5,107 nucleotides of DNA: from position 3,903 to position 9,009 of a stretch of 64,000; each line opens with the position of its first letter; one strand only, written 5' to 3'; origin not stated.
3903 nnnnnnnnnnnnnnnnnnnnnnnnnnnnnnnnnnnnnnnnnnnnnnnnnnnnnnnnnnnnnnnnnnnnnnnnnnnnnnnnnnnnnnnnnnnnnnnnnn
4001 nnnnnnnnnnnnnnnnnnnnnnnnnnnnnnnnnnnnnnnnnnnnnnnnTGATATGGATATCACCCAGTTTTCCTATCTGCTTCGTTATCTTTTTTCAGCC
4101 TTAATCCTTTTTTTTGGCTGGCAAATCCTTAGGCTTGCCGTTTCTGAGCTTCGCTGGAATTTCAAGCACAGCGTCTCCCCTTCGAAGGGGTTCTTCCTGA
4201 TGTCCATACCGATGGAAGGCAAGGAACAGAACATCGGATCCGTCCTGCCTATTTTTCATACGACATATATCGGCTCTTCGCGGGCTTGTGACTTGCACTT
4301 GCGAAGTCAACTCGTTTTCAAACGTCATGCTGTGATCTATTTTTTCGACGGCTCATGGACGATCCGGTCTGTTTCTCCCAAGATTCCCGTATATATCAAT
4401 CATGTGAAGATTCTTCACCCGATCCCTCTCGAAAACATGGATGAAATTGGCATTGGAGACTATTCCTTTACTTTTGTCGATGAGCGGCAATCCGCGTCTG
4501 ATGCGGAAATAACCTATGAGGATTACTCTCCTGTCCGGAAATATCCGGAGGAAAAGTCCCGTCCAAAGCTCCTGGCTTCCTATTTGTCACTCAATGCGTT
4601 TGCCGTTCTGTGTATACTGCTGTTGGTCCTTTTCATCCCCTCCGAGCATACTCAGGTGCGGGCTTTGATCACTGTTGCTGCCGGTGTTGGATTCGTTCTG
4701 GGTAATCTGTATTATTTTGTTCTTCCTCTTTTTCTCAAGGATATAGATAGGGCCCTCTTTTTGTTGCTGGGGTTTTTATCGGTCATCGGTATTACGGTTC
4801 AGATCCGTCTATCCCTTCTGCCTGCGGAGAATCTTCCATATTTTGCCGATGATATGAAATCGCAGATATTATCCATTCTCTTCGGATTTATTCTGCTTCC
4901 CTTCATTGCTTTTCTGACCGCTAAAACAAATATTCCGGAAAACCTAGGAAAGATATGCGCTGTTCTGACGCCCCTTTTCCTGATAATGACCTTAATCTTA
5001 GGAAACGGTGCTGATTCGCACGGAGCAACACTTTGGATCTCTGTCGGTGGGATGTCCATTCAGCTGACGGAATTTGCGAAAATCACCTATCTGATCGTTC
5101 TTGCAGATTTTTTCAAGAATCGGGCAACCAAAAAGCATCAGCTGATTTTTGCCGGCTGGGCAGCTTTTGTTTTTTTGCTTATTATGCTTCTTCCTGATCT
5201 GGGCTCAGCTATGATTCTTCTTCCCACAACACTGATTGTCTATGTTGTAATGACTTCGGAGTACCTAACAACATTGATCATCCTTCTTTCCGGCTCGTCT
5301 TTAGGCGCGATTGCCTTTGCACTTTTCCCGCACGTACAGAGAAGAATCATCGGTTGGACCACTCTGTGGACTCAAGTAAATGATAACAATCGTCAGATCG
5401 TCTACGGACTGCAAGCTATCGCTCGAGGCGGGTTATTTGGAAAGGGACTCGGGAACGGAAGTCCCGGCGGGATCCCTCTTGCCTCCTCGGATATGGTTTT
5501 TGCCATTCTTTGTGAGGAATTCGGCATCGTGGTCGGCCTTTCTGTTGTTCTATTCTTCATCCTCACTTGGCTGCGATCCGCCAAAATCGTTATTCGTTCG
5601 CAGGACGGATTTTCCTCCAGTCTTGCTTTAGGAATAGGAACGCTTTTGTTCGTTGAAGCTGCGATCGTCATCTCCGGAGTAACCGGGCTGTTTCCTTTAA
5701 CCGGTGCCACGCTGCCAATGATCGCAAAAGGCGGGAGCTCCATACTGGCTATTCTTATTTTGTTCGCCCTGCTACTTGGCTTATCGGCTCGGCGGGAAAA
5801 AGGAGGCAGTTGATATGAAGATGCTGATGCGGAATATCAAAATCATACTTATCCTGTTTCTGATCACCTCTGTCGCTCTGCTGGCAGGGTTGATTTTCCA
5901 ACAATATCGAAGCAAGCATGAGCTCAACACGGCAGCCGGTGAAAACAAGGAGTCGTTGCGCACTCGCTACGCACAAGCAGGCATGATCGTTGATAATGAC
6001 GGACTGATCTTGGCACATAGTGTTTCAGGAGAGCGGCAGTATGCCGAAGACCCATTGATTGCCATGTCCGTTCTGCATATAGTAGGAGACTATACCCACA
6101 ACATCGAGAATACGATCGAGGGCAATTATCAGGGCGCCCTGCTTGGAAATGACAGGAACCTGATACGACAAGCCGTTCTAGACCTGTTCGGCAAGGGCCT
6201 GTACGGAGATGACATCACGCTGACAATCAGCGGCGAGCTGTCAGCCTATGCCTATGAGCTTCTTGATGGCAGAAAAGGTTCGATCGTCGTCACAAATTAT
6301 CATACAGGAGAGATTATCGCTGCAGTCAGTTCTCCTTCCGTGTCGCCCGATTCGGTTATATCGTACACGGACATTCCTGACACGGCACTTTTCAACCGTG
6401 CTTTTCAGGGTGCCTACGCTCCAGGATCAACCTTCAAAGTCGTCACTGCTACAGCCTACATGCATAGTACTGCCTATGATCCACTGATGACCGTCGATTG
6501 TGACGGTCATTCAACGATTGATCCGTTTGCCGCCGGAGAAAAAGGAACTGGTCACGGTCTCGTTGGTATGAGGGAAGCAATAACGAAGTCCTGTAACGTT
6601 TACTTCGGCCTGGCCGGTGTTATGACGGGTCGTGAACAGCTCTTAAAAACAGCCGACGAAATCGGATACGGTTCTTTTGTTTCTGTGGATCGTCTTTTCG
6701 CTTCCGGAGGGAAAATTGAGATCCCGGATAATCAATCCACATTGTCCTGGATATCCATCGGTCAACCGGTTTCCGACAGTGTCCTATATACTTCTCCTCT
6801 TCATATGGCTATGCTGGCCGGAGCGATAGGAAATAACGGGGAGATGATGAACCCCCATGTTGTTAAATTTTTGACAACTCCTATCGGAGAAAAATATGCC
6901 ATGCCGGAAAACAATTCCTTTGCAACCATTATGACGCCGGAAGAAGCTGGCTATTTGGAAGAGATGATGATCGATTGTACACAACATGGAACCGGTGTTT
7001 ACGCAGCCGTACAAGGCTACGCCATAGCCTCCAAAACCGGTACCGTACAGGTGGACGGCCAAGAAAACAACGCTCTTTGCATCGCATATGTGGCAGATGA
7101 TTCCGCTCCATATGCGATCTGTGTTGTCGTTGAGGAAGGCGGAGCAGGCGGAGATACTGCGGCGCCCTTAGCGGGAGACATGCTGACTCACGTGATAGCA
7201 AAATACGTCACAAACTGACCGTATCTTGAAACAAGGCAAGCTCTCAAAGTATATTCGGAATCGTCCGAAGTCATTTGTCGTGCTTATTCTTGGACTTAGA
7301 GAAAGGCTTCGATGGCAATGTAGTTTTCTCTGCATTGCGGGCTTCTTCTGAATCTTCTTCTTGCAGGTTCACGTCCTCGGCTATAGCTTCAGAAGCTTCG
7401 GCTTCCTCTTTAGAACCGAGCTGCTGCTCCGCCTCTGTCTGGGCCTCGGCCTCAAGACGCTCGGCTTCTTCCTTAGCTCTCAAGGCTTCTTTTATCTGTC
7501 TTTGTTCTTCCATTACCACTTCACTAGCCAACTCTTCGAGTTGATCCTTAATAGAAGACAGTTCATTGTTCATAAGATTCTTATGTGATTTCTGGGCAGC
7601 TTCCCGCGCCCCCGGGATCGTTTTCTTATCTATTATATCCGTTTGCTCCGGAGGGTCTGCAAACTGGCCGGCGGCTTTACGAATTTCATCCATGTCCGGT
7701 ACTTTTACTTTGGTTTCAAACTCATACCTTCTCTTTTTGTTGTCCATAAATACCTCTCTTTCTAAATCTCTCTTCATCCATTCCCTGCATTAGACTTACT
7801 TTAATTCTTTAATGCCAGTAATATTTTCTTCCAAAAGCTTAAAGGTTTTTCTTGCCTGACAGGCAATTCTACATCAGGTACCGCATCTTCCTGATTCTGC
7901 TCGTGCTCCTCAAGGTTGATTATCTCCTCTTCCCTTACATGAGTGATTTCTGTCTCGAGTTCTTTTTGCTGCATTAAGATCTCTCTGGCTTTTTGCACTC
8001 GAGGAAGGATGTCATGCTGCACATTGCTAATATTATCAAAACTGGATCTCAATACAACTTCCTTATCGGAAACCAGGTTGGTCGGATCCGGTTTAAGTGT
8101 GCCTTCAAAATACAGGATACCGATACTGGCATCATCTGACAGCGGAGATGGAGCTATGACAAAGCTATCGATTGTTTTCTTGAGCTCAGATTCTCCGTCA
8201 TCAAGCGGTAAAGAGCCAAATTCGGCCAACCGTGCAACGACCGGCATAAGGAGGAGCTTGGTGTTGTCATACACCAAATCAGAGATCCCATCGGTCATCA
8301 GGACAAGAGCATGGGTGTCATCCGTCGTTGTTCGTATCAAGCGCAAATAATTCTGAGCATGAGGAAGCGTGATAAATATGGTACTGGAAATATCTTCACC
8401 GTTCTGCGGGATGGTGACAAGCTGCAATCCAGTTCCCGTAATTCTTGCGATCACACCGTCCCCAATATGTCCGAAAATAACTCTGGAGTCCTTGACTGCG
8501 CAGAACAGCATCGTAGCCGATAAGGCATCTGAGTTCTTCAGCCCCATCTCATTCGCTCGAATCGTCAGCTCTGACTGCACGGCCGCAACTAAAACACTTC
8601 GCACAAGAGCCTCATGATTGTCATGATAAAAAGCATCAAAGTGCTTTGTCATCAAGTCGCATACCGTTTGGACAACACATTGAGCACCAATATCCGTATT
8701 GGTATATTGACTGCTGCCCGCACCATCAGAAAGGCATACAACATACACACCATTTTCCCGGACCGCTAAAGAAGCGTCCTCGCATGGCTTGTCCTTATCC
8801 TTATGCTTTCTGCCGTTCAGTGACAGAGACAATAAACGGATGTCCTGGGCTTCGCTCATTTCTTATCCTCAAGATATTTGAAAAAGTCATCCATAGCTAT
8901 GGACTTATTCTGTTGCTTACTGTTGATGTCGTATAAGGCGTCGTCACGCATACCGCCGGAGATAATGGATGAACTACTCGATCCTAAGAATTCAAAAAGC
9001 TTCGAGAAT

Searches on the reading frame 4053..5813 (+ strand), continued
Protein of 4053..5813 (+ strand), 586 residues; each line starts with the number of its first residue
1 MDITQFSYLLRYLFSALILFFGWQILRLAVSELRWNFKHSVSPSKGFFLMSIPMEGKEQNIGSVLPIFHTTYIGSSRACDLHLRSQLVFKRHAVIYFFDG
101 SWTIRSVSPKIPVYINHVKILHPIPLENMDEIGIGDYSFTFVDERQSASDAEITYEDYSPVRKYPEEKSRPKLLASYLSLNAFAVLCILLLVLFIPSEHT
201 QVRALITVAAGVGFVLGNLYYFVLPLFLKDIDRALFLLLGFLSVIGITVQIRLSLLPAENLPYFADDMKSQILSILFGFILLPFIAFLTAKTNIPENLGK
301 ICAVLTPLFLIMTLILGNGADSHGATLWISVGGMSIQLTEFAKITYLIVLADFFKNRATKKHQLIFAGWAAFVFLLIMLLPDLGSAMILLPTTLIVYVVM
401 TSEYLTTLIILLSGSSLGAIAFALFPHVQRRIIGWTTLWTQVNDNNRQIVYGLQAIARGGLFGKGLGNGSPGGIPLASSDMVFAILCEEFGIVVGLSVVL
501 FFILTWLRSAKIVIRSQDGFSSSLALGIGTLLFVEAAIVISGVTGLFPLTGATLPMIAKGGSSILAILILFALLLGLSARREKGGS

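Call 80: find_encoding_contigs(protein=P0144, flank=9000, max_places=1)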
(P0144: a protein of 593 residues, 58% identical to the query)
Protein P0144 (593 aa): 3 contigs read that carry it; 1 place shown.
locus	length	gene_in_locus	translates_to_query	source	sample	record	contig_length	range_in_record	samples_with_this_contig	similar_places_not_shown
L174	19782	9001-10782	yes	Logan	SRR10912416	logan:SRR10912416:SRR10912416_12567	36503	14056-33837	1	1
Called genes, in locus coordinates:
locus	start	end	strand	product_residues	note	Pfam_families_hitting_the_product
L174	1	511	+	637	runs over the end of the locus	PF00120:Gln-synt_C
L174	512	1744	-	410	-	PF03447:NAD_binding_3, PF00742:Homoserine_dh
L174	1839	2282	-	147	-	PF13291:ACT_4 (weak)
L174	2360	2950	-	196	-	PF01725:Ham1p_like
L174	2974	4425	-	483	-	PF17125:Methyltr_RsmF_N, PF17126:RsmF_methylt_CI (faint), PF01189:Methyltr_RsmB-F, PF13636:Methyltranf_PUA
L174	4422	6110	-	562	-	PF01432:Peptidase_M3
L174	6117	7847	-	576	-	PF03485:Arg_tRNA_synt_N, PF00750:tRNA-synt_1d, PF05746:DALR_1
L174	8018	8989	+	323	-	PF00953:Glycos_transf_4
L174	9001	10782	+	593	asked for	PF00498:FHA, PF01098:FTSW_RODA_SPOVE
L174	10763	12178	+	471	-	PF00905:Transpeptidase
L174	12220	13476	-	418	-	PF00278:Orn_DAP_Arg_deC, PF02784:Orn_Arg_deC_N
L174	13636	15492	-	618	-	PF00488:MutS_V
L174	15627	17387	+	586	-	PF00664:ABC_membrane, PF00005:ABC_tran, PF02463:SMC_N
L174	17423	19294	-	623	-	-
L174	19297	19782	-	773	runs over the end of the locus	PF00521:DNA_topoisoIV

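Call 90: search_protein_families(library=pfam, alignment_id=A7, max_evalue=0.0001)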
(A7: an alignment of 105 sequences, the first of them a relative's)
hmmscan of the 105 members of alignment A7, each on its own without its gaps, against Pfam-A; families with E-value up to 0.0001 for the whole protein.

A. member 1, L081:4229-5014:+ (262 aa): 0 families

B. families by the number of members that match (of 105 scanned): 177 families (the first 25 are shown)
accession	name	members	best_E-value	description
PF00005.33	ABC_tran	5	6.1e-56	ABC transporter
PF02463.25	SMC_N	5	1e-14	RecF/RecN/SMC N terminal domain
PF13238.12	AAA_18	4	2.8e-06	AAA domain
PF00476.26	DNA_pol_A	3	8.1e-153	DNA polymerase family A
PF02739.22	5_3_exonuc_N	3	3.1e-56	5'-3' exonuclease, N-terminal resolvase-like domain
PF01121.26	CoaE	3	7.2e-41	Dephospho-CoA kinase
PF01367.25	5_3_exonuc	3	4.2e-30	5'-3' exonuclease, C-terminal SAM fold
PF13304.12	AAA_21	3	1.2e-16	AAA domain, putative AbiEii toxin, Type IV TA system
PF08281.18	Sigma70_r4_2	3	4.3e-15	Sigma-70, region 4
PF04542.20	Sigma70_r2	3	1.2e-12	Sigma-70 region 2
PF13476.12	AAA_23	3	9.8e-08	AAA domain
PF02719.21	Polysacc_synt_2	2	5.3e-121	Polysaccharide biosynthesis protein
PF01653.23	DNA_ligase_aden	2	9.6e-81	NAD-dependent DNA ligase adenylation domain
PF01594.21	AI-2E_transport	2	3.6e-53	AI-2E family transporter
PF01138.27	RNase_PH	2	1e-48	3' exoribonuclease family, domain 1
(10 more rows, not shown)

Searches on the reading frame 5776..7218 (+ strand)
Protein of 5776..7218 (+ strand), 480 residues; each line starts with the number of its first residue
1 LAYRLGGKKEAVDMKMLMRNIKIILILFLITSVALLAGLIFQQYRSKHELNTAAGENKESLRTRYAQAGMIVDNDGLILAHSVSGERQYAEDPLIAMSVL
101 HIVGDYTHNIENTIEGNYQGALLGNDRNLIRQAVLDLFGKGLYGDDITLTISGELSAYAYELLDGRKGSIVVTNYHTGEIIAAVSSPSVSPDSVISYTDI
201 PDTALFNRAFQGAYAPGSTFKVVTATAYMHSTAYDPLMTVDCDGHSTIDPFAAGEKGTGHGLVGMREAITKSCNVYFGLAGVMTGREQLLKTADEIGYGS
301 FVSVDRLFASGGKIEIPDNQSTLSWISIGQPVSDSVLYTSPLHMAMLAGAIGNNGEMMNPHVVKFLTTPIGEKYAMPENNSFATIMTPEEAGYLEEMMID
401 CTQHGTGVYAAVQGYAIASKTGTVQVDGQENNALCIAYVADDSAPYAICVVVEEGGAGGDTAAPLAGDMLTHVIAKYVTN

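Call 4: search_protein_families(library=pfam, proteins=[window:5776-7218:+], max_evalue=0.01)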
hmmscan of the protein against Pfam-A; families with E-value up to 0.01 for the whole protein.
window:5776-7218:+ (480 aa): 2 families
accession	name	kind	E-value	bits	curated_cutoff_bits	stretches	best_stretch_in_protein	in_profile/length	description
PF00905.27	Transpeptidase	-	1.6e-42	146.2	22.1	1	168-470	1-298/299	Penicillin binding protein transpeptidase domain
PF21922.1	PBP_dimer_2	-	0.0028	18.3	27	0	69-138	2-73/83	Penicillin binding protein A dimerisation domain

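Call 6: search_protein_families(library=ncbifam, proteins=[window:5776-7218:+], max_evalue=0.01)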
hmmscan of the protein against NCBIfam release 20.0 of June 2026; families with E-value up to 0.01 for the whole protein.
window:5776-7218:+ (480 aa): 18 families
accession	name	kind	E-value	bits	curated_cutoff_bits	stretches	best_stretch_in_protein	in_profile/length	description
TIGR03423.1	pbp2_mrdA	equivalog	2.8e-60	204.5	455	1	143-475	225-592/593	penicillin-binding protein 2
TIGR02214.1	spoVD_pbp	equivalog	1.1e-28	100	688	1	136-474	202-555/636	stage V sporulation protein D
NF051842.1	PBP4_5_Efaec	equivalog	6.9e-21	74.3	700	1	143-472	331-664/668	penicillin-binding protein PBP4(5)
NF008061.0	PRK10795.1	equivalog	8.8e-19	67.5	962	1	143-458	247-598/634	peptidoglycan DD-transpeptidase MrdA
TIGR02074.1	PBP_1a_fam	subfamily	5.8e-18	65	508.75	1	165-438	257-494/535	PBP1A family penicillin-binding protein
NF053573.1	PBP2_PenA_Neis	exception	4.5e-14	51.9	1105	1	159-475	247-558/572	peptidoglycan D,D-transpeptidase PBP2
NF038271.1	strep_PBP2X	exception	3.1e-12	45.5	1050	1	163-432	282-559/750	penicillin-binding protein PBP2X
NF011685.0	PRK15105.1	subfamily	7e-11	41.4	737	1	166-474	258-558/588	peptidoglycan glycosyltransferase FtsI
NF000406.1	MECB_PBP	exception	9.4e-11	40.8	1450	1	128-366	305-558/674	PBP2a family beta-lactam-resistant peptidoglycan transpeptidase MecB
NF038276.1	strep_PBP2A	exception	4.8e-10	38.3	1100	1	326-431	487-586/716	penicillin-binding protein PBP2A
NF000237.1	MECA_PBP2A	equivalog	1e-09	37.2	750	1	115-375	294-562/668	PBP2a family beta-lactam-resistant peptidoglycan transpeptidase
NF000408.1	MECA2_pure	exception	4.6e-09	35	1525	1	140-378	317-565/668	PBP2a family beta-lactam-resistant peptidoglycan transpeptidase MecA2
NF000409.1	MECA_pure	exception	9.2e-09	34.3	1490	1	115-368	294-555/668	PBP2a family beta-lactam-resistant peptidoglycan transpeptidase MecA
NF000407.1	MECC_PBP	exception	1.4e-08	33.5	1500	1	140-379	314-563/665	PBP2a family beta-lactam-resistant peptidoglycan transpeptidase MecC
NF051885.1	tranpepglycosPbpC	equivalog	4.3e-08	32.2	900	1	193-425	339-545/632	multimodular transpeptidase-transglycosylase PbpC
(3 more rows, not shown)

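Call 58: search_solved_structures(query=window:5776-7218:+, max_evalue=1e-10)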
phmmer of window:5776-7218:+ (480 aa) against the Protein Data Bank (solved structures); distinct sequences matched with E-value up to 1e-10: 54.
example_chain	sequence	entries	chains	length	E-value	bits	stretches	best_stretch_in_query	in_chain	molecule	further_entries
4n1x_A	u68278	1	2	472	6.9e-39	137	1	54-457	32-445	Peptidoglycan glycosyltransferase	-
4jbf_A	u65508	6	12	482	8e-39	136.8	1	56-457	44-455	Peptidoglycan glycosyltransferase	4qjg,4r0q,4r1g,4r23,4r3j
4ra7_A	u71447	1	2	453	9.1e-39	136.6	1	57-457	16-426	Peptidoglycan glycosyltransferase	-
4mnr_A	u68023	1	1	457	9.3e-38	133.3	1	55-462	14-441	Peptidoglycan glycosyltransferase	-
8zpc_A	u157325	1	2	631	1.7e-31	112.7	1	143-463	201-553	Peptidoglycan D,D-transpeptidase MrdA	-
7zg8_AAA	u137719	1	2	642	2.7e-31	112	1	143-463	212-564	Peptidoglycan D,D-transpeptidase MrdA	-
3lo7_A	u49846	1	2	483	2.9e-26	95.4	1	56-465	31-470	Penicillin-binding protein A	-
3un7_A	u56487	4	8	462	2.9e-26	95.4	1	58-465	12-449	Penicillin-binding protein A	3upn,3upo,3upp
8yjx_A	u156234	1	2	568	1.6e-21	79.8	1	128-428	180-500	Penicillin-binding protein 2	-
7kis_A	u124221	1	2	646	8.6e-21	77.4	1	141-468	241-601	Peptidoglycan D,D-transpeptidase MrdA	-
8tj3_C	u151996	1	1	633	1.5e-16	63.4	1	142-472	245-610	Peptidoglycan D,D-transpeptidase MrdA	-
6tii_AAA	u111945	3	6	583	1.9e-16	63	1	118-474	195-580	Peptidoglycan D,D-transpeptidase MrdA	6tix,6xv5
7rd0_A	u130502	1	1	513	2.5e-16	62.7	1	168-467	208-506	Penicillin-binding protein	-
5e31_A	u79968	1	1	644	2.7e-16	62.6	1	118-473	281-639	Penicillin binding protein 2 prime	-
5dvy_A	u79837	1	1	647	2.7e-16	62.6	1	118-473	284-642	Penicillin binding protein 2 prime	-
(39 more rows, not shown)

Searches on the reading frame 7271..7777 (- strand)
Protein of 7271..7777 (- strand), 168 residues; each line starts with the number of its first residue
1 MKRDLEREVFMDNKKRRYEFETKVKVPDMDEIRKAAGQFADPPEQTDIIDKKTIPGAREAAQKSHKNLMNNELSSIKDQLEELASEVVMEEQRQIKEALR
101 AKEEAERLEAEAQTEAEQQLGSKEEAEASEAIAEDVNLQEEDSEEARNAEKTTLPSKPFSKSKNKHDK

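Call 4: search_protein_families(library=pfam, proteins=[window:7271-7777:-], max_evalue=0.01)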
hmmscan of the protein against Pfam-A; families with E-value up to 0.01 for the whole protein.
window:7271-7777:- (168 aa): 0 families

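Call 5: search_protein_families(library=padloc, proteins=[window:7271-7777:-], max_evalue=0.01)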
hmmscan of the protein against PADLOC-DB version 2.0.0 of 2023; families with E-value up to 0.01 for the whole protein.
window:7271-7777:- (168 aa): 0 families

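Call 6: search_protein_families(library=ncbifam, proteins=[window:7271-7777:-], max_evalue=0.01)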
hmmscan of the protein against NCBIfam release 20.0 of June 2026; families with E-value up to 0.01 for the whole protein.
window:7271-7777:- (168 aa): 0 families

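Call 54: search_protein_families(library=pfam, proteins=[window:7271-7777:-], max_evalue=5)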
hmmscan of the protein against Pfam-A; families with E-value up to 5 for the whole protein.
window:7271-7777:- (168 aa): 0 families

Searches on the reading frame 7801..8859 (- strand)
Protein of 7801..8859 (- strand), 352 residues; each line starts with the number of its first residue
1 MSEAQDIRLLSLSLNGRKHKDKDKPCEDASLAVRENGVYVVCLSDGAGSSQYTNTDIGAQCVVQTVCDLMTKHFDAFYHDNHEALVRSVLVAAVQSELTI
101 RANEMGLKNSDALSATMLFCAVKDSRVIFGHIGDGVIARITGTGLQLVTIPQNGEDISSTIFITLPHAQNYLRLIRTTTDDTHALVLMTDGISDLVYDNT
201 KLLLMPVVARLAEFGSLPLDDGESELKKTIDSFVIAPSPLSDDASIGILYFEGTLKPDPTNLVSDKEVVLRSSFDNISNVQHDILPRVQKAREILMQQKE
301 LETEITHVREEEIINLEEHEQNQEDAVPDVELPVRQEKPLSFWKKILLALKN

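Call 4: search_protein_families(library=pfam, proteins=[window:7801-8859:-], max_evalue=0.01)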
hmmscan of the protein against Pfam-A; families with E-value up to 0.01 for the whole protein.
window:7801-8859:- (352 aa): 1 family
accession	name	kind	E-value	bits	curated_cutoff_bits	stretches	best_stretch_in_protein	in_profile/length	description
PF13672.11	PP2C_2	-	5e-35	121.4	24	1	16-202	2-184/209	Protein phosphatase 2C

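Call 5: search_protein_families(library=padloc, proteins=[window:7801-8859:-], max_evalue=0.01)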
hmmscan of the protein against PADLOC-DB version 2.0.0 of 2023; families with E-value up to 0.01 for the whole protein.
window:7801-8859:- (352 aa): 0 families

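Call 6: search_protein_families(library=ncbifam, proteins=[window:7801-8859:-], max_evalue=0.01)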
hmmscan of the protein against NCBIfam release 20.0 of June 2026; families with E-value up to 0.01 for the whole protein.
window:7801-8859:- (352 aa): 2 families
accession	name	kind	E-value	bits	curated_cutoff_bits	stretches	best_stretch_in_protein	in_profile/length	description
NF011149.0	PRK14559.1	equivalog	7.8e-05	21.6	374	1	27-150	402-519/642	serine/threonine phosphatase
NF033484.1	Stp1_PP2C_phos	equivalog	0.00023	20.8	230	1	27-149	12-126/232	Stp1/IreP family PP2C-type Ser/Thr phosphatase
